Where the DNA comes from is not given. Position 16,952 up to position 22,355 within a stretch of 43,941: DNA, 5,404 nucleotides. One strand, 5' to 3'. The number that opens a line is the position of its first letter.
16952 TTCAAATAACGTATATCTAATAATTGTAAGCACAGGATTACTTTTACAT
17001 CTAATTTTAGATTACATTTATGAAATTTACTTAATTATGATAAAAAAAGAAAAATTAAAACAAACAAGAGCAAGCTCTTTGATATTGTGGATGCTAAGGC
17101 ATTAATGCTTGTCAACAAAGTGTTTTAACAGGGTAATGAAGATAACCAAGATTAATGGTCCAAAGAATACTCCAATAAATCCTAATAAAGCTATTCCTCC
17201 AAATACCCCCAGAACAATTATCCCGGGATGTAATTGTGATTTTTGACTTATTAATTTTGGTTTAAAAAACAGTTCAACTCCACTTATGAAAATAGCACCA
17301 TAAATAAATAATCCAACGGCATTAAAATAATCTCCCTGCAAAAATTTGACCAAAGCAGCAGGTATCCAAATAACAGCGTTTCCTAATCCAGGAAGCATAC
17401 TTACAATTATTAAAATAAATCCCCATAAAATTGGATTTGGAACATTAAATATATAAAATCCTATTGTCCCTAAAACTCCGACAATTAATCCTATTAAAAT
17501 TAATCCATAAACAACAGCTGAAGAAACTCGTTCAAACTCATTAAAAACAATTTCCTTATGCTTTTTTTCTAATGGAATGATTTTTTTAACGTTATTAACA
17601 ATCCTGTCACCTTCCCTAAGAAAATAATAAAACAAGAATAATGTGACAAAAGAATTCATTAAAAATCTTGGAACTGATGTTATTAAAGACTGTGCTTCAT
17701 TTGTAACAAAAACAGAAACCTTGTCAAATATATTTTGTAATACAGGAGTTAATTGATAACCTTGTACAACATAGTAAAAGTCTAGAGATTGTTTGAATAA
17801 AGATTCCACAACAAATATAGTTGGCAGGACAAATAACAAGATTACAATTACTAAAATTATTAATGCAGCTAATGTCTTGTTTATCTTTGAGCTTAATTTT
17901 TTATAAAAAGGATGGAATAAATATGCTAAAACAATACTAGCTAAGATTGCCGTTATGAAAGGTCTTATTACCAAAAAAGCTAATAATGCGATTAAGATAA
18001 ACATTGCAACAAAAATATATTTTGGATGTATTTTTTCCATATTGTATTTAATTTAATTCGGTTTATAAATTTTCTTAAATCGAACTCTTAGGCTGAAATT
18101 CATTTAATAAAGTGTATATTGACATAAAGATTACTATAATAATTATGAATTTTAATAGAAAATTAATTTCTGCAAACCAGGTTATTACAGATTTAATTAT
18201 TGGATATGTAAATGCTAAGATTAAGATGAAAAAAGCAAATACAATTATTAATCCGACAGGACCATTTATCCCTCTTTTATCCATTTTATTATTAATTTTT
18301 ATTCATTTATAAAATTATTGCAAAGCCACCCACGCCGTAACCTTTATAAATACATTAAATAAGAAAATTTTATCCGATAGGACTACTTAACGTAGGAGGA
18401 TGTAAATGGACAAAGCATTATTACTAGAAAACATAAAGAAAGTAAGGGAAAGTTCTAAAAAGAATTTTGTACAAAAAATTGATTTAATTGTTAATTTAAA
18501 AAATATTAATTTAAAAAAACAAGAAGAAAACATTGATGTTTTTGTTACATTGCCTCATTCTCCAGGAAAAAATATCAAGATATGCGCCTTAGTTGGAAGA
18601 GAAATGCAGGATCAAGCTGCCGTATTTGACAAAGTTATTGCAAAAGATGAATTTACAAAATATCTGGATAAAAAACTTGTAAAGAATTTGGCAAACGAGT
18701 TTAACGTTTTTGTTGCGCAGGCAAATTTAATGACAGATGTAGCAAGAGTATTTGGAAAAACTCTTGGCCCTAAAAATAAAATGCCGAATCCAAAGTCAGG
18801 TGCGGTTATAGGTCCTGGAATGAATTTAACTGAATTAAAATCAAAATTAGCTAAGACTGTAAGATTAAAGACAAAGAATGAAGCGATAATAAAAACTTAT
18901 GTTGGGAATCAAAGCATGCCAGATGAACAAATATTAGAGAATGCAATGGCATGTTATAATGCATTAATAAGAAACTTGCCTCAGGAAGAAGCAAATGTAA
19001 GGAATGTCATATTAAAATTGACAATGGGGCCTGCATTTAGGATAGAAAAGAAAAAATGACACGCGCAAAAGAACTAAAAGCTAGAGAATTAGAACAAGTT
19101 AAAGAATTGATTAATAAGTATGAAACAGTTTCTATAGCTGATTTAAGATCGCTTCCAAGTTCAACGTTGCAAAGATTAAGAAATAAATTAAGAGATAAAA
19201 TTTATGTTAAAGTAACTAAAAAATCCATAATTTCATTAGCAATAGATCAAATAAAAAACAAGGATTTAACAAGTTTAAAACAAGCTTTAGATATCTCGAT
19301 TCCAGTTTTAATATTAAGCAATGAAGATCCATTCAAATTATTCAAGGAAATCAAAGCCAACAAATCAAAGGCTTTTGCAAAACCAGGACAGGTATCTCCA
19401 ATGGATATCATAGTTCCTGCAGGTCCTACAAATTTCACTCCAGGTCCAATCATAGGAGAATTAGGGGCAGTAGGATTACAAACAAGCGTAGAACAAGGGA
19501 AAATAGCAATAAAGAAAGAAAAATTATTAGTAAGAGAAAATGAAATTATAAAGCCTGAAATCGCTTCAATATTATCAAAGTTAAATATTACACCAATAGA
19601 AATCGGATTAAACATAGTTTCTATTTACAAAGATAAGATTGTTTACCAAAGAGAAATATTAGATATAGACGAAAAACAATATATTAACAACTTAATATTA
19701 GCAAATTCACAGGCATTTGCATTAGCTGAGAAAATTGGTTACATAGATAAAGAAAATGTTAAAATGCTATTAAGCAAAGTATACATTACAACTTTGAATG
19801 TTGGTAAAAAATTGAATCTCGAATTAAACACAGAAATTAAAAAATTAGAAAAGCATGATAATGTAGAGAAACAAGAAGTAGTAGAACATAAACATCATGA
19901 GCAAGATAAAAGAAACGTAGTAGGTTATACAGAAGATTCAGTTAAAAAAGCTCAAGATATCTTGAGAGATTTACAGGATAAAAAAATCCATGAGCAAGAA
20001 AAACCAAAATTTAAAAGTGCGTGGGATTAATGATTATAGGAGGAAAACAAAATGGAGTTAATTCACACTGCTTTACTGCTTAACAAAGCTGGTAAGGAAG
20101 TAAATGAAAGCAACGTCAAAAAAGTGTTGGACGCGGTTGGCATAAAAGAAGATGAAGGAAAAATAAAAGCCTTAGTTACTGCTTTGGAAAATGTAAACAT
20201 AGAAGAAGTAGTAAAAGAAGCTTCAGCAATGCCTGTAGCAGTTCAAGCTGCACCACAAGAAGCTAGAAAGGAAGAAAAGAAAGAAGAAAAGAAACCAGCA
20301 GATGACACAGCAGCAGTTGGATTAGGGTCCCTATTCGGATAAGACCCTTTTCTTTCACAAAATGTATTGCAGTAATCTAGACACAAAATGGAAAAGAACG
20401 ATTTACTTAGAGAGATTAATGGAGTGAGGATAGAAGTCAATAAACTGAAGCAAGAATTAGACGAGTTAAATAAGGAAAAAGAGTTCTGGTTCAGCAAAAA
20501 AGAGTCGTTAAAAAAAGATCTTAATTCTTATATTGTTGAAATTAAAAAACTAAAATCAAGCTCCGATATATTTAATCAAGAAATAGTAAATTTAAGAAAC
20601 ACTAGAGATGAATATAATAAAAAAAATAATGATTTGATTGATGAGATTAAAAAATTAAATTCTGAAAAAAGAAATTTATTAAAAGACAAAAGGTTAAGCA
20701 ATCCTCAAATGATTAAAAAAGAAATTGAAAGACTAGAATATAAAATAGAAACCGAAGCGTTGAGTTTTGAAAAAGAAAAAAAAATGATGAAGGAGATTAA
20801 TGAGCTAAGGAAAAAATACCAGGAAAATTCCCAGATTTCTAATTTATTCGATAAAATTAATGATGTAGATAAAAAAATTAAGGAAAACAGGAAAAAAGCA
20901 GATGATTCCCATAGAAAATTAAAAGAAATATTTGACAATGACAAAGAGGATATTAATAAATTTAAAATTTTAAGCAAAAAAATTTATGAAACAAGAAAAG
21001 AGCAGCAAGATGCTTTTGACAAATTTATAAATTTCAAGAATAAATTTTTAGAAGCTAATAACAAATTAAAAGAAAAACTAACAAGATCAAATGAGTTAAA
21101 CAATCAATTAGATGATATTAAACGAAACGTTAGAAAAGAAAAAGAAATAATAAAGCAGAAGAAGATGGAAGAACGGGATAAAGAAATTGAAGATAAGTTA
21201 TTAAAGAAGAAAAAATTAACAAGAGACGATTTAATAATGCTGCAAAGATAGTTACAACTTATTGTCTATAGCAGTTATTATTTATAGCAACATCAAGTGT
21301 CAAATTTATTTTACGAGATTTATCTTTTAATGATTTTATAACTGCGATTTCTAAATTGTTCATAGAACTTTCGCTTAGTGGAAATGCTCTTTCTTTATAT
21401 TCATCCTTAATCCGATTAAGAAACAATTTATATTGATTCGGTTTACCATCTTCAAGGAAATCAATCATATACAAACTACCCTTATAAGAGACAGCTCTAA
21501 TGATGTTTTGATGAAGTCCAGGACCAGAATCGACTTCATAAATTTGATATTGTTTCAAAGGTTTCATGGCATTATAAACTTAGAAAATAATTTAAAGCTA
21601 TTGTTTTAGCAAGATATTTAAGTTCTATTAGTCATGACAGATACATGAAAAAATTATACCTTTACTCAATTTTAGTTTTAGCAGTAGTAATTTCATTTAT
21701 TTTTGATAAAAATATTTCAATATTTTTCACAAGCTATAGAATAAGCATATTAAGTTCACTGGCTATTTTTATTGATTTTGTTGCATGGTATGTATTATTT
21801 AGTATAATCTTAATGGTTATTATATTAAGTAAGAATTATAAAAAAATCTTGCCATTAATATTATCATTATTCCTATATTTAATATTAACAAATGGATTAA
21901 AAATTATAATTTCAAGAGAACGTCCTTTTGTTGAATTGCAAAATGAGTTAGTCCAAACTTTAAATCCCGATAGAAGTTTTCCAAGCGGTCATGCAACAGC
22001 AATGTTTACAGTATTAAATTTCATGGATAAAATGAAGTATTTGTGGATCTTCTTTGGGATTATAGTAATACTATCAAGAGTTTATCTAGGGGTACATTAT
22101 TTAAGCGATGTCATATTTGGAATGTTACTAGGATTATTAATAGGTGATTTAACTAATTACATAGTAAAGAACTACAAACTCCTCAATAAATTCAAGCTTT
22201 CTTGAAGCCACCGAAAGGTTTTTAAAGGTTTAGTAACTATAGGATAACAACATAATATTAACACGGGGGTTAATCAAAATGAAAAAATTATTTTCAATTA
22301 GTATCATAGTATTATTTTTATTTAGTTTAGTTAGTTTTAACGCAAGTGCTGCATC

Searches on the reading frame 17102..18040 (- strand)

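Call 59: search_protein_families(library=pfam, proteins=[window:17102-18040:-], max_evalue=0.0001)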
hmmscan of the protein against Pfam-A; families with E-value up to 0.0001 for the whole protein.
window:17102-18040:- (312 aa): 1 family
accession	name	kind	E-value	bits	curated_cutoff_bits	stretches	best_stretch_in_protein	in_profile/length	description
PF01594.21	AI-2E_transport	-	2.3e-42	145.8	34.3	2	101-308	118-326/327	AI-2E family transporter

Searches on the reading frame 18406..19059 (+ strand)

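Call 59: search_protein_families(library=pfam, proteins=[window:18406-19059:+], max_evalue=0.0001)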
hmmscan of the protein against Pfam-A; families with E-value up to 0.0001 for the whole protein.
window:18406-19059:+ (217 aa): 1 family
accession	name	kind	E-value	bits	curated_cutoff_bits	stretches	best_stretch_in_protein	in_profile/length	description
PF00687.26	Ribosomal_L1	-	8.2e-43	146.7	32.2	1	14-209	2-198/198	Ribosomal protein L1p/L10e family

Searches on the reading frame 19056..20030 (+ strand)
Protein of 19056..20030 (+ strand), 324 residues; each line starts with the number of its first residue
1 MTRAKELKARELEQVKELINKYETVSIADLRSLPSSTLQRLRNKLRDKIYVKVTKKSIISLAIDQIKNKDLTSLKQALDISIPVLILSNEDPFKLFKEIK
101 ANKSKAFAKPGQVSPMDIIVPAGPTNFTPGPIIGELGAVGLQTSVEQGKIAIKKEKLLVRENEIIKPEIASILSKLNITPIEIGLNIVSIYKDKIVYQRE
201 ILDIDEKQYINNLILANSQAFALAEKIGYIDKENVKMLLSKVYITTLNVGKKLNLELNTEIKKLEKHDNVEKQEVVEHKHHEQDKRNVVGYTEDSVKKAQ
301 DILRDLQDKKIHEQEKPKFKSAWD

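Call 59: search_protein_families(library=pfam, proteins=[window:19056-20030:+], max_evalue=0.0001)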
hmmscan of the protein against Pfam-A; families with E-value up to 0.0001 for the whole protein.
window:19056-20030:+ (324 aa): 2 families
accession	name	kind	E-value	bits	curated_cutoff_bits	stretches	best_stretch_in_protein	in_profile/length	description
PF17777.6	RL10P_insert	-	6.3e-18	64.9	29.1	1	108-178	1-71/71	Insertion domain in 60S ribosomal protein L10P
PF00466.25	Ribosomal_L10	-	1e-15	58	22.8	1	4-102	2-98/100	Ribosomal protein L10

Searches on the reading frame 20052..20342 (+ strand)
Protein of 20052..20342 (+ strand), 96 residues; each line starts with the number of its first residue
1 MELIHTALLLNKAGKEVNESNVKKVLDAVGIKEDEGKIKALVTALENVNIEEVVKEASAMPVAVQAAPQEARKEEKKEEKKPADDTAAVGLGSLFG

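Call 89: search_protein_families(library=pfam, proteins=[window:20052-20342:+], max_evalue=0.0001)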
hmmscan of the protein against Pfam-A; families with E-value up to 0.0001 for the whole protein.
window:20052-20342:+ (96 aa): 1 family
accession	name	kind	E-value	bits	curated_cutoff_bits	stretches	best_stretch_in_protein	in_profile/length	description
PF00428.24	Ribosomal_60s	-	2.6e-11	44.3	28.1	1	16-95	1-88/88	60s Acidic ribosomal protein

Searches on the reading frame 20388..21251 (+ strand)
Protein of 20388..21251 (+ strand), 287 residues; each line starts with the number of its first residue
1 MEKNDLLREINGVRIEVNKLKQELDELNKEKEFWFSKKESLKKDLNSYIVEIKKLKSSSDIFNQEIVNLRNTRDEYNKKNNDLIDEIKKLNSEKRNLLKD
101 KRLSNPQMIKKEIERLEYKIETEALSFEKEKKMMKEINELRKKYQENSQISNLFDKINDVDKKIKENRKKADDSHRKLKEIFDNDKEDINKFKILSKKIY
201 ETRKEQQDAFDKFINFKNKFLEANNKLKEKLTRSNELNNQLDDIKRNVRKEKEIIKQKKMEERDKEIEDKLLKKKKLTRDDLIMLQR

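Call 59: search_protein_families(library=pfam, proteins=[window:20388-21251:+], max_evalue=0.0001)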
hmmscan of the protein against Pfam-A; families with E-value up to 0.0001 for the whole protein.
window:20388-21251:+ (287 aa): 1 family
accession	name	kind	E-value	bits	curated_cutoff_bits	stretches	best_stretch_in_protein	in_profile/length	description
PF23435.1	DUF7121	-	2.1e-08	34.4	29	1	19-287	43-303/307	Family of unknown function (DUF7121)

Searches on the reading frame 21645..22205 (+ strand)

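Call 59: search_protein_families(library=pfam, proteins=[window:21645-22205:+], max_evalue=0.0001)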
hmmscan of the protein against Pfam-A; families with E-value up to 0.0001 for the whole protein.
window:21645-22205:+ (186 aa): 2 families
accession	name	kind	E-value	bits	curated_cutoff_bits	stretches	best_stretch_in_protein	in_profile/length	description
PF01569.27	PAP2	-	1.9e-20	73.3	27.2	1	68-175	2-126/130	PAP2 superfamily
PF14378.12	PAP2_3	-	3.5e-06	27.4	27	1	103-166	116-187/190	PAP2 superfamily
